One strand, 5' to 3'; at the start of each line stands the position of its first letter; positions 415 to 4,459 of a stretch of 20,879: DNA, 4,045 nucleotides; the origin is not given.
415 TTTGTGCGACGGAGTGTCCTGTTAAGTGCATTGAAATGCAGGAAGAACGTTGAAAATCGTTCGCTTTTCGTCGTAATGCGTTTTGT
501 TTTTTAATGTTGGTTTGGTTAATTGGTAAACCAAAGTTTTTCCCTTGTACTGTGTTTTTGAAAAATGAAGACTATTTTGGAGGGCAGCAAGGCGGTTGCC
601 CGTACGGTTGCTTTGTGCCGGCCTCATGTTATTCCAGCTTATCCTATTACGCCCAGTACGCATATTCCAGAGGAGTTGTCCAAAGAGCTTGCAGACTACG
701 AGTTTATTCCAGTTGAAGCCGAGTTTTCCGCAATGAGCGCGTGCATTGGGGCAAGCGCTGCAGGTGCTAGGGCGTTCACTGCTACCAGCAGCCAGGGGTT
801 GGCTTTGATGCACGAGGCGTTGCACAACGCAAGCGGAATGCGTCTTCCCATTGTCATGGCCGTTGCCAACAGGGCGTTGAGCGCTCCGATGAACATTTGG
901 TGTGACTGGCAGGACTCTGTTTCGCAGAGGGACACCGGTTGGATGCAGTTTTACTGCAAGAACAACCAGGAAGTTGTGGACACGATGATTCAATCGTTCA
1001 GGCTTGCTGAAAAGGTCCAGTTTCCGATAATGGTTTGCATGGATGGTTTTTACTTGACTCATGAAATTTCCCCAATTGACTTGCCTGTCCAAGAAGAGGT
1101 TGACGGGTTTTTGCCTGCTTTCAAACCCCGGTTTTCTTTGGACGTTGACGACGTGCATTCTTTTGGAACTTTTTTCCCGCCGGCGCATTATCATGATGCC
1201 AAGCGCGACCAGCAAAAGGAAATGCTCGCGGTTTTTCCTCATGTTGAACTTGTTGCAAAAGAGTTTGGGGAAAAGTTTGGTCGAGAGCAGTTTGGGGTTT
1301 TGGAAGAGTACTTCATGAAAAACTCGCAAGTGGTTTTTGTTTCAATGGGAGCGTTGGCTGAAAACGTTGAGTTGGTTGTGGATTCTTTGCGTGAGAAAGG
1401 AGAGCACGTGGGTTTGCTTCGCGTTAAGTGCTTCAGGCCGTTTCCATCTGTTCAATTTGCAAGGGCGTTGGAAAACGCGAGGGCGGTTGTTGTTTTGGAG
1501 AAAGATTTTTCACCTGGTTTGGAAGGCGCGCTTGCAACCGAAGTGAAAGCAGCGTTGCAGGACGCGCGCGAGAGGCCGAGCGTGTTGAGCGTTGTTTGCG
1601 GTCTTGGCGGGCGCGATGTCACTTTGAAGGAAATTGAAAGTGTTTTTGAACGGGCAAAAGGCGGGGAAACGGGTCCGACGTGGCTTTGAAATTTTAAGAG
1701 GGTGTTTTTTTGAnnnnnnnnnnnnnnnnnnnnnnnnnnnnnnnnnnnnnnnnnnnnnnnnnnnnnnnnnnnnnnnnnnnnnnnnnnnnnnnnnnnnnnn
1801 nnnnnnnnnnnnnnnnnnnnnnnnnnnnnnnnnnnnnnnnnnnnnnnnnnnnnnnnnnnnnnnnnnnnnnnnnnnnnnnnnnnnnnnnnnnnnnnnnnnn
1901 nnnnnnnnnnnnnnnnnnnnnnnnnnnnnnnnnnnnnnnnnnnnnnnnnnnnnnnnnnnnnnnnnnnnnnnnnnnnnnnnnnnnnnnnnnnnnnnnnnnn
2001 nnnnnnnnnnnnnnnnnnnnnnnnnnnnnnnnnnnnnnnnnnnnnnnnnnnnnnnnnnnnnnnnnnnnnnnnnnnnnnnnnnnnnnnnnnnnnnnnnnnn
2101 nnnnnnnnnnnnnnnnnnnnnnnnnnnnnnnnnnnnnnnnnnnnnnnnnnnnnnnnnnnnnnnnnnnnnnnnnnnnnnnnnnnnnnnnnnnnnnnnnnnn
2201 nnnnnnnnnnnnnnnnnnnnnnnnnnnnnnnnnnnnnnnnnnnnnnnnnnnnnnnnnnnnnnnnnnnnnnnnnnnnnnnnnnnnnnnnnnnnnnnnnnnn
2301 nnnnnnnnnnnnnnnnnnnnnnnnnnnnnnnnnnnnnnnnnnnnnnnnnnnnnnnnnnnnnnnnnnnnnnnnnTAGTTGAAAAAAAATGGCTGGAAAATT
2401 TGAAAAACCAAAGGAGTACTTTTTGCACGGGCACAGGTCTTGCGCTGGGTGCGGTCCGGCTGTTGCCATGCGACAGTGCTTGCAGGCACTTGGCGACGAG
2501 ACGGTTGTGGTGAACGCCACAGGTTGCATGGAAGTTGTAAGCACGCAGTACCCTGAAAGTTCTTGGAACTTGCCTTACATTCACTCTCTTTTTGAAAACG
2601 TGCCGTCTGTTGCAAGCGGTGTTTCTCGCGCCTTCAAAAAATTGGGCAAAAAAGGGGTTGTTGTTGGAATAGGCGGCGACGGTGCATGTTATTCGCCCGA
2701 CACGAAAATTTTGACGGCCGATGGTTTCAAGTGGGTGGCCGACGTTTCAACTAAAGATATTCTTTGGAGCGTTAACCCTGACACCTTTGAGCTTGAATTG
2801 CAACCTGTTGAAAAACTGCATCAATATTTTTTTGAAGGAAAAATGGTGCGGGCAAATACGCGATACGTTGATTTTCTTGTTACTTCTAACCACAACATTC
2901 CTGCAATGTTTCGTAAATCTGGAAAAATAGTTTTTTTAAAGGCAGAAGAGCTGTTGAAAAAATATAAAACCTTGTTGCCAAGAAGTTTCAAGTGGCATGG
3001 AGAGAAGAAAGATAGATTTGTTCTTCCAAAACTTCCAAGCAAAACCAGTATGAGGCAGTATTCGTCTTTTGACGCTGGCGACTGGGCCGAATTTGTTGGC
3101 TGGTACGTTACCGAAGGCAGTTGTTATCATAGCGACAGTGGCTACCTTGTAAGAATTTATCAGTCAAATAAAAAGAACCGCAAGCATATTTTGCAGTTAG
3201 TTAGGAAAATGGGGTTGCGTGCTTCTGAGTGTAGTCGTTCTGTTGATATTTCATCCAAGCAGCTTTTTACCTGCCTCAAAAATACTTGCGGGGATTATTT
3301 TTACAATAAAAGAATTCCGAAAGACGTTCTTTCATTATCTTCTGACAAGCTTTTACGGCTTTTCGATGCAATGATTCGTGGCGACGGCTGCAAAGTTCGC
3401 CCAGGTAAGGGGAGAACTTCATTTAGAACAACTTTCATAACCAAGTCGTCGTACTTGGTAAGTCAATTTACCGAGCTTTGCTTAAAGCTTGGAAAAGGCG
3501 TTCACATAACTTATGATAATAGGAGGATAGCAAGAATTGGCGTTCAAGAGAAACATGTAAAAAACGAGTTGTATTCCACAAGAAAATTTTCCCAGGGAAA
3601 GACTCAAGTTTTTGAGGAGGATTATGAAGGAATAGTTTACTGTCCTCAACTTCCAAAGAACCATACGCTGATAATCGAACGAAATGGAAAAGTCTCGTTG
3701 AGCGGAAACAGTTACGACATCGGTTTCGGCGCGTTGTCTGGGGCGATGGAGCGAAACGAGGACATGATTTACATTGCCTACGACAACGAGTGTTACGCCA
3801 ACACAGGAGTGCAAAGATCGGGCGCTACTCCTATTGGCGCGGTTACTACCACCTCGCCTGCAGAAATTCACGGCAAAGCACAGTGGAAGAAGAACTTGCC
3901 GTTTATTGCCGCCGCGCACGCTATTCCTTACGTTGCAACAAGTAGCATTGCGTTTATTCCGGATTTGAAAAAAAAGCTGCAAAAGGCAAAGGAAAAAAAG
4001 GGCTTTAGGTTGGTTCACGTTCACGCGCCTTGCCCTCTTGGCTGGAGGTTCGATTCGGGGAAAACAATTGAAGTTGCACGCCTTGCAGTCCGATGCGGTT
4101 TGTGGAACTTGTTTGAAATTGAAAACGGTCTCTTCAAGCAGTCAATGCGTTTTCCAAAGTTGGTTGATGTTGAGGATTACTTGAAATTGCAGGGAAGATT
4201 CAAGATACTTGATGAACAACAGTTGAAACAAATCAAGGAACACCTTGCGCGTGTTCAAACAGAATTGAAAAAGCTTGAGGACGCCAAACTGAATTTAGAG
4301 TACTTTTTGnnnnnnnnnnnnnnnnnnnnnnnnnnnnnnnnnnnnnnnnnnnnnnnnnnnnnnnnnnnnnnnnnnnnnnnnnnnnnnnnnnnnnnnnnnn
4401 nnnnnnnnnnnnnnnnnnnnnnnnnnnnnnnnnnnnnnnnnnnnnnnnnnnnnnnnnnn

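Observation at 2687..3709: PorB intein with a non-canonical Gly-Asn C-terminus, inserted in the TPP-binding GDG motif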

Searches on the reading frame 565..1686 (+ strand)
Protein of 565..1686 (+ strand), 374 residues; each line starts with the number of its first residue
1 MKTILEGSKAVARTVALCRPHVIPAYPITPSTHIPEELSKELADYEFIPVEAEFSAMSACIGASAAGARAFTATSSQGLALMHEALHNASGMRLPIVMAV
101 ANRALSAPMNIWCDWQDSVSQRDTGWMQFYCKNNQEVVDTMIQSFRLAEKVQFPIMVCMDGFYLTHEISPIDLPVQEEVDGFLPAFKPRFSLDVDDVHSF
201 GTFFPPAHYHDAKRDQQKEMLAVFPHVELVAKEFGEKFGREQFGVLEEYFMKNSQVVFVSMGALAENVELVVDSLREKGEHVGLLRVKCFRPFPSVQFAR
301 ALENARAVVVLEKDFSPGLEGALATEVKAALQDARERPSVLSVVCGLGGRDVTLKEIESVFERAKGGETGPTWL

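Call 50: search_protein_families(library=ncbifam, proteins=[window:565-1686:+], max_evalue=0.00001)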
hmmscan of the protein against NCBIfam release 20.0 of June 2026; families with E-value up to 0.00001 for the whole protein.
window:565-1686:+ (374 aa): 13 families
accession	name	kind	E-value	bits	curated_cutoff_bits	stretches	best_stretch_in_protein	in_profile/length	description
NF040682.1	PorA_Arch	equivalog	1.2e-141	472.1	550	1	3-367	4-374/387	pyruvate synthase subunit PorA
NF006233.0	PRK08367.1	equivalog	3.6e-117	391.6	625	1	1-365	3-373/394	pyruvate ferredoxin oxidoreductase subunit alpha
NF006232.0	PRK08366.1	equivalog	4.7e-102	341.5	646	1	2-364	7-374/394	2-ketoisovalerate ferredoxin oxidoreductase subunit alpha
NF007201.0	PRK09622.1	equivalog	5.9e-85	285.6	590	1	5-364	13-378/405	2-oxoacid:ferredoxin oxidoreductase subunit alpha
NF045764.1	PhenlGlyoxDHPadG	equivalog_domain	4.7e-78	262.4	700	1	4-365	4-380/398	NADH-dependent phenylglyoxylate dehydrogenase subunit alpha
NF045791.1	OxalOxredalpha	equivalog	1.1e-66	225.5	500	1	4-364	6-375/395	oxalate oxidoreductase subunit alpha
TIGR02176.1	pyruv_ox_red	equivalog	2.6e-44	151.4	911.35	1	5-365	4-379/1167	pyruvate:ferredoxin (flavodoxin) oxidoreductase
NF006412.0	PRK08659.1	equivalog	2.8e-37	128.8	411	2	3-179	6-189/378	2-oxoacid:acceptor oxidoreductase subunit alpha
NF005507.0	PRK07119.1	subfamily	2.2e-34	118.9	399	2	2-171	4-180/352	3-methyl-2-oxobutanoate dehydrogenase subunit VorB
TIGR03710.1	OAFO_sf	subfamily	9.3e-33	113.6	482.75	2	3-104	194-297/561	2-oxoacid:acceptor oxidoreductase subunit alpha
NF007206.0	PRK09627.1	equivalog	4.1e-24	85.2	579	1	4-182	5-190/375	2-oxoglutarate synthase subunit alpha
NF041170.1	Oxoac_fdxalpha_Archa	equivalog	4.1e-19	68.4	800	2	47-162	293-414/636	2-oxoacid:ferredoxin oxidoreductase subunit alpha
TIGR03336.1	IOR_alpha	equivalog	8e-10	37.7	650.9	1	2-157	2-159/595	indolepyruvate ferredoxin oxidoreductase subunit alpha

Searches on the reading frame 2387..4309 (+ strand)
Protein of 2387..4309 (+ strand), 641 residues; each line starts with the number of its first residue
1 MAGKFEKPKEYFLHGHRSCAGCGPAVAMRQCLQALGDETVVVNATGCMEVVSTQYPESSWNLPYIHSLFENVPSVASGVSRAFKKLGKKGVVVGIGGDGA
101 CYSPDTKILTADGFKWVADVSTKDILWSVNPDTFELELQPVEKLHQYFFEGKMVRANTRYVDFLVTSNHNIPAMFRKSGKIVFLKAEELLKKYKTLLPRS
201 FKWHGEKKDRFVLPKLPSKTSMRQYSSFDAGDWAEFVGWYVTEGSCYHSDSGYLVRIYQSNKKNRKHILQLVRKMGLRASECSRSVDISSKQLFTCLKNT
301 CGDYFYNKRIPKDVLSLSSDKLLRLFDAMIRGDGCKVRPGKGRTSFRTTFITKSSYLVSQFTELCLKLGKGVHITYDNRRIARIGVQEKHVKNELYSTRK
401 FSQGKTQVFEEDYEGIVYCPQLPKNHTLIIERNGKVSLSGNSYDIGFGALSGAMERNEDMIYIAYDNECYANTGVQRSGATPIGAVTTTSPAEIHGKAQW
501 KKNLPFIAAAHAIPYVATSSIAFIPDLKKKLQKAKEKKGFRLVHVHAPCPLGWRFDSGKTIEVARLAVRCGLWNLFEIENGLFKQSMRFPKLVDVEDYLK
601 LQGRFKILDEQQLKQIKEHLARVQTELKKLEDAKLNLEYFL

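Call 3: search_protein_families(library=pfam, proteins=[window:2387-4309:+], max_evalue=0.1)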
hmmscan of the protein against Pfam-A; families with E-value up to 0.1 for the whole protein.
window:2387-4309:+ (641 aa): 2 families
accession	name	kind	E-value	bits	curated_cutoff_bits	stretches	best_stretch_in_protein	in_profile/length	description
PF02775.26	TPP_enzyme_C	-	1.2e-14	54.8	21.9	2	443-545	59-151/151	Thiamine pyrophosphate enzyme, C-terminal TPP binding domain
PF14528.11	LAGLIDADG_3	-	0.017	15.8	22.5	0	238-284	9-55/82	LAGLIDADG-like domain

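Call 4: search_protein_families(library=ncbifam, proteins=[window:2387-4309:+], max_evalue=0.1)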
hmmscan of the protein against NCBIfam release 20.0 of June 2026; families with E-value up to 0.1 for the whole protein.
window:2387-4309:+ (641 aa): 13 families
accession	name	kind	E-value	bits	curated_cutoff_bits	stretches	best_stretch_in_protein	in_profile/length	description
NF008819.1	PRK11865.1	equivalog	1.9e-105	352.4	405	2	440-629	101-298/300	pyruvate synthase subunit PorB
NF008818.0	PRK11864.1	subfamily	2e-96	322.6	405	2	440-632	102-297/300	3-methyl-2-oxobutanoate dehydrogenase subunit beta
NF045792.1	OxalOxredbeta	equivalog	1.6e-74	250.8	590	2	439-623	110-299/311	oxalate oxidoreductase subunit beta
NF045766.1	PhenlGlyoxDHPadI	equivalog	6.3e-63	213.1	700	2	440-632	241-438/443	NADH-dependent phenylglyoxylate dehydrogenase subunit beta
TIGR02176.1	pyruv_ox_red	equivalog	1.2e-27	96.2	911.35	2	437-628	960-1156/1167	pyruvate:ferredoxin (flavodoxin) oxidoreductase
NF008820.0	PRK11866.1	equivalog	8.1e-16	58.2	402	2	439-550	94-202/287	2-oxoacid ferredoxin oxidoreductase subunit beta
TIGR02177.1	PorB_KorB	subfamily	1.3e-12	47.9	261.9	1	439-550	80-188/286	2-oxoacid:acceptor oxidoreductase, beta subunit, pyruvate/2-ketoisovalerate family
NF008821.0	PRK11869.1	equivalog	1.5e-06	27.3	438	1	439-550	93-201/286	2-oxoacid ferredoxin oxidoreductase subunit beta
NF007207.0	PRK09628.1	equivalog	2.8e-06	27.2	364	1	436-551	92-204/277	2-oxoglutarate ferredoxin oxidoreductase subunit beta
NF041171.1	Oxoac_fdxbeta_Archa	equivalog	5e-06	26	423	1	440-550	83-190/296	2-oxoacid:ferredoxin oxidoreductase subunit beta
NF045703.1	rSAM_Tes_intein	exception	1.4e-05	23.1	1700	1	232-358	370-496/1040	tetraether lipid synthase Tes, intein-containing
NF011303.0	PRK14715.1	equivalog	0.00028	18.1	1585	1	235-416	1122-1299/1627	DNA-directed DNA polymerase II large subunit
TIGR03846.1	sulfopy_beta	equivalog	0.072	13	221.5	0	453-481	83-111/182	sulfopyruvate decarboxylase subunit beta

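Call 9: find_homologous_proteins(query=window:2387-4309:+, max_evalue=0.001)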
Query window:2387-4309:+ (641 aa): 149 proteins with E <= 0.001 among 7749 candidates; the best 120 are listed.
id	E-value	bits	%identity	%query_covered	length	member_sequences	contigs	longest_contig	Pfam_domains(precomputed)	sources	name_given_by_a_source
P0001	0.0e+0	1492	100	100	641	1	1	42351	PF02775.27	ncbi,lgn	ncbi:MAG: thiamine pyrophosphate-dependent enzyme [Candidatus Micrarchaeia archaeon]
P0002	1.1e-254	865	60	98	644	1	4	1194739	PF02775.27,PF14528.12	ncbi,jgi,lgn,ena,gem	-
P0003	7.0e-249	846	58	95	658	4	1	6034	PF02775.27,PF14528.12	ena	-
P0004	2.0e-247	841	59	95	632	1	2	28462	PF02775.27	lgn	-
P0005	1.6e-245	835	58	98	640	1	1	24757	PF02775.27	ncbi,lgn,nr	ncbi:MAG: hypothetical protein JW703_00670 [Candidatus Diapherotrites archaeon]|nr:hypothetical prot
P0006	9.2e-239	812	57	97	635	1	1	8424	PF02775.27,PF14528.12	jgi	jgi:pyruvate/2-oxoacid:ferredoxin oxidoreductase beta subunit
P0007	1.8e-229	782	55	96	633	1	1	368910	PF02775.27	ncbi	-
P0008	2.5e-228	778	59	93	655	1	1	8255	PF02775.27,PF14528.12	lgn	-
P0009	3.0e-218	745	53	97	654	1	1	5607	PF02775.27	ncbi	-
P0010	1.6e-186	640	52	72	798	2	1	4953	PF02775.27,PF14528.12,PF01079.26,PF13403.12,PF14890.12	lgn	-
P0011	1.1e-183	630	48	98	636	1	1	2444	PF02775.27,PF14528.12,PF14890.12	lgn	-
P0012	9.9e-179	614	46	98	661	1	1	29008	PF02775.27,PF14528.12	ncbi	-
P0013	7.7e-177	608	45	97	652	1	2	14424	PF02775.27,PF14528.12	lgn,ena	-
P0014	1.7e-176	607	46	99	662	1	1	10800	PF02775.27,PF14528.12,PF14890.12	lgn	-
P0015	1.0e-175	604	48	72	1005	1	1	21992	PF02775.27,PF14528.12,PF14890.12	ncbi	-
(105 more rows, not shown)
